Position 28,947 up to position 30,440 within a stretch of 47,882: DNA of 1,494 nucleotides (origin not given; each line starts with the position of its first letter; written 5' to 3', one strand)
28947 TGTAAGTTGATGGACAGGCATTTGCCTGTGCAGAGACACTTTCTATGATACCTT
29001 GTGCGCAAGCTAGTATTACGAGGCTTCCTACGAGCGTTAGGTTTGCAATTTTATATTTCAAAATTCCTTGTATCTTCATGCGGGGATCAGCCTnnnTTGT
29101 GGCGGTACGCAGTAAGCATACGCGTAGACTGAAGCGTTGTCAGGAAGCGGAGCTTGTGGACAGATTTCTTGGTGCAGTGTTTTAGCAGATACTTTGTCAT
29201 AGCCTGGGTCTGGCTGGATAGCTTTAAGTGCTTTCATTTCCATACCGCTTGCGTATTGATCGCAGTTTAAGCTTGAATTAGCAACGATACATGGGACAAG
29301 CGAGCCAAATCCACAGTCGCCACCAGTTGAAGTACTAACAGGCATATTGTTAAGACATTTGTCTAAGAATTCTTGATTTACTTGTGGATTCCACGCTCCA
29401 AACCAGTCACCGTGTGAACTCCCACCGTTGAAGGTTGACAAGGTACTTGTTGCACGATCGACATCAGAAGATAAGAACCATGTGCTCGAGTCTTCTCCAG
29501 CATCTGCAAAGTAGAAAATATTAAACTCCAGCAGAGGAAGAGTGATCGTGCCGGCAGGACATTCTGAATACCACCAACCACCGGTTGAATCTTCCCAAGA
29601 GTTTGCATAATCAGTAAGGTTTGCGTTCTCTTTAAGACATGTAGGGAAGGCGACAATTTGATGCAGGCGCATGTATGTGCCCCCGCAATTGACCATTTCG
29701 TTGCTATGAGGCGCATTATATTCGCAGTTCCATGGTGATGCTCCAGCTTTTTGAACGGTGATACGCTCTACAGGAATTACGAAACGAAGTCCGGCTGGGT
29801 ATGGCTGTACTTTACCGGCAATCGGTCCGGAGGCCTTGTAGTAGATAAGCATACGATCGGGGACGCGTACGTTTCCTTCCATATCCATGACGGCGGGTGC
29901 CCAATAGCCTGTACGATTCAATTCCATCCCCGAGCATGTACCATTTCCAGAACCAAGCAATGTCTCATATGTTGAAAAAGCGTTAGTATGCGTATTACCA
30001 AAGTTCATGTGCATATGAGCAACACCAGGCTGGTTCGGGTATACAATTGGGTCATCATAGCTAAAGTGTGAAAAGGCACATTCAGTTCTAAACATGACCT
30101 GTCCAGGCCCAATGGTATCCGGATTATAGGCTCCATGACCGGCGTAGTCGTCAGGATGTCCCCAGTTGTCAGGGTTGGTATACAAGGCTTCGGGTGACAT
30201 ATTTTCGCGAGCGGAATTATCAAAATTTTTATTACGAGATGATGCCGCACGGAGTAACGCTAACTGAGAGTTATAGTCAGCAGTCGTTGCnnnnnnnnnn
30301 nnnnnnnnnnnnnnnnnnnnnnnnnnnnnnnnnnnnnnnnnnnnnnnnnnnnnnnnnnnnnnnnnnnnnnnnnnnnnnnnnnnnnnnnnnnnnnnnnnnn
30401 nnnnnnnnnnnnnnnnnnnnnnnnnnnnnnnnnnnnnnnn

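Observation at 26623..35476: MacB/FtsX-type ABC system followed by two giant paralogous surface proteins that carry different enzyme domains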

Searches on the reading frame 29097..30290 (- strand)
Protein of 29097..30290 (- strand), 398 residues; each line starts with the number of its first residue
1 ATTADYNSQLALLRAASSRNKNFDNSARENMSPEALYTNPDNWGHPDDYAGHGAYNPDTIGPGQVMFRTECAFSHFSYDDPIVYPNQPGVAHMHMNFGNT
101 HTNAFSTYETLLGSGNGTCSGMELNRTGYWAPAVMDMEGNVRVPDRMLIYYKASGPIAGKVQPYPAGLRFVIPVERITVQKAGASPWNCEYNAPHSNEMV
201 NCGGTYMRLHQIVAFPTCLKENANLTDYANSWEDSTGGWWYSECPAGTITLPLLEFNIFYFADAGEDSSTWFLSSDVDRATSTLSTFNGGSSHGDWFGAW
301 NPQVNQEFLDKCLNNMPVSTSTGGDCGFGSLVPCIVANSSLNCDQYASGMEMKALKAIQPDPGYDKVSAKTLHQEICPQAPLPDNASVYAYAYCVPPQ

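Call 64: predict_structure(alignment_id=A4)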
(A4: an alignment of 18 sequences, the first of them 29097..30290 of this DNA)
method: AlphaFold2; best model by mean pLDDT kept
length: 398 residues; sequences in the alignment: 18
mean_pLDDT: 89.7   pTM: 0.90
mean pLDDT of the five models: 89.7, 87.7, 86.5, 85.3, 81.5
residues with pLDDT >= 90: 289; 70-90: 87; 50-70: 14; < 50: 8
segments of 3 or more residues with pLDDT < 50: 177-183
pLDDT, mean of each block of 10 residues (from residue 1): 87 93 85 93 94 88 92 96 93 96 93 91 94 97 95 87 90 54 72 91 89 89 86 71 84 93 94 96 94 92 94 94 92 95 95 94 93 91 92 75
secondary structure, 60 per line:
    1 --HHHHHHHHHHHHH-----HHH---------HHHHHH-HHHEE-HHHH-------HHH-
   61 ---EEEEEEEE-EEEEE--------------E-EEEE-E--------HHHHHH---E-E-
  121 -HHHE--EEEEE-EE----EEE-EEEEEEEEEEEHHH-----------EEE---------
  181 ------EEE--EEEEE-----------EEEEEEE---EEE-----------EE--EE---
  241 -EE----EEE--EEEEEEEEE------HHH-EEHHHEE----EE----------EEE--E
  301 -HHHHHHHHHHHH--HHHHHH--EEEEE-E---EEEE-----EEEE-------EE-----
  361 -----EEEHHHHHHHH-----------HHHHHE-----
elements in order: H3-15 H33-38 H46-49 E64-71 E73-77 E94-97 H108-113 E128-132 E140-142 E144-154 E169-171 E187-189 E192-196 E208-214 E218-220 E248-250 E253-261 E295-297 H302-313 H316-321 E324-328 E334-337 E343-346 E366-368 H369-376 H388-392

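Call 66: fold_search(model_id=the predicted structure, library=pdb)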
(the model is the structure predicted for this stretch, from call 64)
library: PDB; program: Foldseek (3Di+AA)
matches with E <= 10: 154; with E <= 0.001: 0
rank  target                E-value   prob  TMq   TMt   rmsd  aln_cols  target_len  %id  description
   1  3qde_A                2.8e-01  0.01  0.09  0.05  17.4       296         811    7  The structure of Cellobiose phosphorylase from Clostridium thermocellum in complex with phosphate (released 2011-11-09)
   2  1wub                  3.8e-01  0.02  0.11  0.18  15.2       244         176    4  Crystal structure of the polyisoprenoid-binding protein, TT1927b, from Thermus thermophilus HB8 (released 2004-12-21)
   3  9vtk                  4.6e-01  0.01  0.10  0.07  19.8       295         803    6  Structure of the family PL40 Ulvan Lyase Uly1040 (released 2025-12-24)
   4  2jij_B                5.5e-01  0.01  0.07  0.10  15.9       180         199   10  Crystal structure of the apo form of Chlamydomonas reinhardtii prolyl- 4 hydroxylase type I (released 2007-10-30)
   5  5xgr_A                6.2e-01  0.01  0.07  0.10  14.3       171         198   13  Structure of the S1 subunit C-terminal domain from bat-derived coronavirus HKU5 spike protein (released 2017-05-10)
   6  8rf9                  7.0e-01  0.02  0.13  0.03  17.2       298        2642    9  CgsiGP1 sample in nanodisc (released 2024-03-20)
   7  3e5t                  7.5e-01  0.01  0.12  0.17  17.5       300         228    8  Crystal Structure Analysis of FP611 (released 2008-09-23)
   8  4yci_B                8.4e-01  0.02  0.09  0.15  15.8       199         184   10  non-latent pro-bone morphogenetic protein 9 (released 2015-03-04)
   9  8auw_B                9.0e-01  0.02  0.11  0.03  15.7       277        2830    8  Cryo-EM structure of human BIRC6 in complex with SMAC. (released 2023-02-15)
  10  1enq_B                9.0e-01  0.01  0.09  0.12  19.7       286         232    7  CO-CRYSTALS OF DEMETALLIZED CONCANAVALIN A WITH ZINC HAVING A ZINC ION BOUND IN THE S1 SITE (released 1996-08-17)
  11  7t66_A                9.0e-01  0.01  0.09  0.06  18.1       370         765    8  Co-crystal structure of Chaetomium glucosidase with compound UV-4 (released 2022-05-04)
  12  7qqh_B                1.0e+00  0.01  0.09  0.07  16.5       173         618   10  Crystal structure of MYORG (D520N) in complex with Gal-a1,4-Glc (released 2022-08-31)
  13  5y4g_B                1.0e+00  0.01  0.08  0.09  18.1       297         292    9  Apo Structure of AmbP3 (released 2018-07-18)
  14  8ftm_B                1.1e+00  0.02  0.07  0.05  12.3       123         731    7  Setx-ssRNA-ADP-SO4 complex (released 2023-10-25)
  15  6i6r_B                1.1e+00  0.01  0.10  0.08  15.0       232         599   11  New Irreversible a-l-Iduronidase Inhibitors and Activity-Based Probes (released 2018-12-05)
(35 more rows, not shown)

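Call 89: fold_search(model_id=the predicted structure, library=viral)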
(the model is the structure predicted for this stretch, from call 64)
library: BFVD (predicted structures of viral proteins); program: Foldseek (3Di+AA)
matches with E <= 10: 217; with E <= 0.001: 0
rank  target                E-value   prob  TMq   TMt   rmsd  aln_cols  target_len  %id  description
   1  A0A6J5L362            1.5e-01  0.02  0.09  0.08  20.5       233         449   12  Glycine-rich domain-containing protein [uncultured Caudovirales phage]
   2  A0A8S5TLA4            1.8e-01  0.02  0.10  0.05  23.2       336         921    9  Endosialidase chaperone [Siphoviridae sp. ctTIi48]
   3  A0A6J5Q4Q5            2.2e-01  0.02  0.11  0.12  22.8       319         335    9  Siphovirus-type tail component [uncultured Caudovirales phage]
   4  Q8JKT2                3.4e-01  0.01  0.09  0.10  22.8       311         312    7  Orf29 [Heliothis zea nudivirus 1]
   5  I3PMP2                3.6e-01  0.02  0.11  0.10  14.7       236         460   10  Fiber-2 [Goose adenovirus 4]
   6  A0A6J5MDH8            4.6e-01  0.01  0.11  0.14  17.4       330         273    9  Uncharacterized protein [uncultured Caudovirales phage]
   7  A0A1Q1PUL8            4.8e-01  0.01  0.10  0.07  20.8       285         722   11  Catalytic beta propeller domain of endosialidase [Escherichia phage G_AB-2017]
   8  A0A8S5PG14            4.8e-01  0.01  0.07  0.09  24.1       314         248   10  Uncharacterized protein [Siphoviridae sp. ctwDU14]
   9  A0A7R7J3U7            5.5e-01  0.01  0.06  0.08  21.3       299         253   10  (no name in the UniProt tables at hand)
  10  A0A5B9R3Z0            5.8e-01  0.04  0.15  0.16  12.2       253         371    9  Uncharacterized protein [Cacatuid alphaherpesvirus 2]
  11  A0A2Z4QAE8            6.6e-01  0.02  0.09  0.14  23.8       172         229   11  (no name in the UniProt tables at hand)
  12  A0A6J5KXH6            6.6e-01  0.01  0.07  0.05  15.2       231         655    9  Uncharacterized protein [uncultured Caudovirales phage]
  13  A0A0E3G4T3            7.4e-01  0.02  0.10  0.06  17.6       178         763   10  Tail fiber [Synechococcus phage ACG-2014f]
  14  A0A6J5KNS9            7.4e-01  0.01  0.07  0.09  13.5       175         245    8  PASTA_pknB domain containing protein [uncultured Caudovirales phage]
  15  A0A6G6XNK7            8.4e-01  0.00  0.07  0.07  20.1       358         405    9  (no name in the UniProt tables at hand)
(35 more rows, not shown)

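Call 90: search_solved_structures(query=A4, max_evalue=0.1)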
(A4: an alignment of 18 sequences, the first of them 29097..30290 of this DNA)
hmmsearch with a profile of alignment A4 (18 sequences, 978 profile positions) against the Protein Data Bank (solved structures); distinct sequences matched with E-value up to 0.1: 4.
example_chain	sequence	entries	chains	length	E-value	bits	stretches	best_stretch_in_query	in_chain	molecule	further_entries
3pdd_A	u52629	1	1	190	0.033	15.8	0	164-216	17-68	Glycoside hydrolase, family 9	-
24kr_D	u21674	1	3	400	0.039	15.5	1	558-620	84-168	Heavy chain antibody G2.3-Fc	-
3pdg_A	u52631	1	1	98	0.065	14.8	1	164-216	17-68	Fibronectin(III)-like module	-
8x8h_A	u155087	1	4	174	0.08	14.5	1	563-620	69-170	Pectate disaccharide-lyase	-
